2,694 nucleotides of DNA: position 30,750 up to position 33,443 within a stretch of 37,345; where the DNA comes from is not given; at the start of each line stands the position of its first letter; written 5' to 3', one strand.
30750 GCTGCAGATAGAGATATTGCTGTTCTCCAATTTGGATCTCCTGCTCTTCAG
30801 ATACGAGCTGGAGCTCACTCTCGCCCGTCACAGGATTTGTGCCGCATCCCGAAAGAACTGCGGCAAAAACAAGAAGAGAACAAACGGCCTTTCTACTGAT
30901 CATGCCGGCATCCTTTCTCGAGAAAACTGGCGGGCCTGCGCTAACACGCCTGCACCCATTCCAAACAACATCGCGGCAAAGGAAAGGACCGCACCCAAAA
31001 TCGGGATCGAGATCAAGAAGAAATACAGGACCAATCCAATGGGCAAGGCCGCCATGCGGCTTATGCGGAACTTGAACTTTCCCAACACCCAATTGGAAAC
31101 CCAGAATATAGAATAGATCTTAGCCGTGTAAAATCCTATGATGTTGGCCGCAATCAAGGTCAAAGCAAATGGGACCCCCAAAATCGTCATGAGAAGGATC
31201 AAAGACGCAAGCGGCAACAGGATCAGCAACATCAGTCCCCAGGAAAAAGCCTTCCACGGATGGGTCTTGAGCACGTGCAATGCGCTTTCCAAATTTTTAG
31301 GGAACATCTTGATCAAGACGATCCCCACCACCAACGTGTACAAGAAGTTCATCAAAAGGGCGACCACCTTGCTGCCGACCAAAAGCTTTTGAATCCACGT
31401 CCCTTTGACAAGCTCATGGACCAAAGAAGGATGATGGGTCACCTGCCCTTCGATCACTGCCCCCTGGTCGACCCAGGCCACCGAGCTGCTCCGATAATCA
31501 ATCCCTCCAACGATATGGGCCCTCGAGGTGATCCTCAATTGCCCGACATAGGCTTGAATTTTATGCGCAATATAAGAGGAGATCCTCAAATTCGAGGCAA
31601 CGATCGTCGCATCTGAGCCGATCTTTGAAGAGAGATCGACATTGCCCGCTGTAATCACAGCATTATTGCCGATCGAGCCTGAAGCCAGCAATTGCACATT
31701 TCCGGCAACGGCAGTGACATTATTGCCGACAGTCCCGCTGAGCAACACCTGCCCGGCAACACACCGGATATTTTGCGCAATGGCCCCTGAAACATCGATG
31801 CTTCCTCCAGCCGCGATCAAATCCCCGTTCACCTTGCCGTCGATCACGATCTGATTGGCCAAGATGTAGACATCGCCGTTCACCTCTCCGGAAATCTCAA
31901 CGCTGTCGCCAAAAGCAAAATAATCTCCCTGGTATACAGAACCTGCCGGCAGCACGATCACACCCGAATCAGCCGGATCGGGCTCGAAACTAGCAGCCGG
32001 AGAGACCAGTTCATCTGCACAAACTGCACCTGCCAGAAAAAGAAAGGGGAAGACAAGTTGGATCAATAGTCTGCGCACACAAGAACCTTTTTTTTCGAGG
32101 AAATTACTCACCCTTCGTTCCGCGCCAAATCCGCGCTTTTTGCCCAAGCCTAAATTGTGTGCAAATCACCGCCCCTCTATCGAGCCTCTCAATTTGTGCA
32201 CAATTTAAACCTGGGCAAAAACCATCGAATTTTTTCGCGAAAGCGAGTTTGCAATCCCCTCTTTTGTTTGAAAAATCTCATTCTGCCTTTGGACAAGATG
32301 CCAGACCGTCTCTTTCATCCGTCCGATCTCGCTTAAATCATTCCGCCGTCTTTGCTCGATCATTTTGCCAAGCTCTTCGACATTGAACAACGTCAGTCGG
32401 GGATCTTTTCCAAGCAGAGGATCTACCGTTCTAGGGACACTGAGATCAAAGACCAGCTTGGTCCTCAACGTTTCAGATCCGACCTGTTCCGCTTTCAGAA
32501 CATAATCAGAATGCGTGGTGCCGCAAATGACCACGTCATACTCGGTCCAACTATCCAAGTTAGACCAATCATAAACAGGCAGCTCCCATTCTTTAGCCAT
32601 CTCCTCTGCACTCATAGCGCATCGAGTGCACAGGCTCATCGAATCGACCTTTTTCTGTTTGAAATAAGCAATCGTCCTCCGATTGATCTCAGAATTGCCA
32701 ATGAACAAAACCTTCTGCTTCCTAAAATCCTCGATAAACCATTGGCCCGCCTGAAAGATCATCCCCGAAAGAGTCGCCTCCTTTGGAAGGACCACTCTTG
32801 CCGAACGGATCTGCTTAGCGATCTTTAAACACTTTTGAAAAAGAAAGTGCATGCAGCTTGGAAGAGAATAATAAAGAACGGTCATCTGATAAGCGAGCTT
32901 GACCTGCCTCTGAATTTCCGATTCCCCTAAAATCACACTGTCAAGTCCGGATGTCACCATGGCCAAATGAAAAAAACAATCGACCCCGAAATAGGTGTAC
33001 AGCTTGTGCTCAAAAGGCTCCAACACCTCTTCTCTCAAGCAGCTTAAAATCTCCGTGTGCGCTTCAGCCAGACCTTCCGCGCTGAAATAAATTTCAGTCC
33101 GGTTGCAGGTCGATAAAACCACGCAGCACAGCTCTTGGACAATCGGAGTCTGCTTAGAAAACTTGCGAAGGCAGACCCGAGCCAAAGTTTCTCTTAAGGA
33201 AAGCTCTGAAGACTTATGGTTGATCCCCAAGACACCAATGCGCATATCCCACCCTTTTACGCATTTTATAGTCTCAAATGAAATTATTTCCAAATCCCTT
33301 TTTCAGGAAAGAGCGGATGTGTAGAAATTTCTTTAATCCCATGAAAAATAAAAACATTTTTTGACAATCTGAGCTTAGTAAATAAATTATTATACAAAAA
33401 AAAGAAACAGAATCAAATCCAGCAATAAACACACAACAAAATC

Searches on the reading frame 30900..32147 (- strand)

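Call 19: search_protein_families(library=ncbifam, proteins=[window:30900-32147:-], max_evalue=0.00001)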
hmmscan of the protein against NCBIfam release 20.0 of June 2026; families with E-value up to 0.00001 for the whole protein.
window:30900-32147:- (415 aa): 0 families

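Call 39: search_protein_families(library=pfam, proteins=[window:30900-32147:-], max_evalue=0.0001)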
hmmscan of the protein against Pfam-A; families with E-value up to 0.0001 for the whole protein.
window:30900-32147:- (415 aa): 1 family
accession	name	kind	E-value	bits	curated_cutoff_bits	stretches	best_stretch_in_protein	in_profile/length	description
PF04519.19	Bactofilin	-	4.8e-06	27.2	27.9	0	66-129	3-64/98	Polymer-forming cytoskeletal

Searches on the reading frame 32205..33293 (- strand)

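Call 19: search_protein_families(library=ncbifam, proteins=[window:32205-33293:-], max_evalue=0.00001)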
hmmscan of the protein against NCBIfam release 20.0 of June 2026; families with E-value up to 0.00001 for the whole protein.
window:32205-33293:- (362 aa): 7 families
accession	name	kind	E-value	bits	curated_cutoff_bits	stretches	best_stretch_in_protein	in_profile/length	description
TIGR01035.1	hemA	equivalog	1.3e-47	162.7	209.55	1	19-342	1-334/416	glutamyl-tRNA reductase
NF001909.0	PRK00676.1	equivalog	2e-43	148.8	478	1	17-344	1-319/338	glutamyl-tRNA reductase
NF000744.0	PRK00045.1-3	equivalog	2.7e-39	135.3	429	1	17-344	1-340/447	glutamyl-tRNA reductase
NF000750.0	PRK00045.3-4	equivalog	7.5e-23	81.2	289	1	25-308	9-302/439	glutamyl-tRNA reductase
NF010548.0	PRK13940.1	equivalog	4.4e-21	75.2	469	1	23-326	7-314/414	glutamyl-tRNA reductase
NF000752.0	PRK00045.4-2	equivalog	7.1e-20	71.6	381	1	58-322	48-298/412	glutamyl-tRNA reductase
NF000751.1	PRK00045.4-1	equivalog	5.4e-18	65.2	478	1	58-329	48-308/426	glutamyl-tRNA reductase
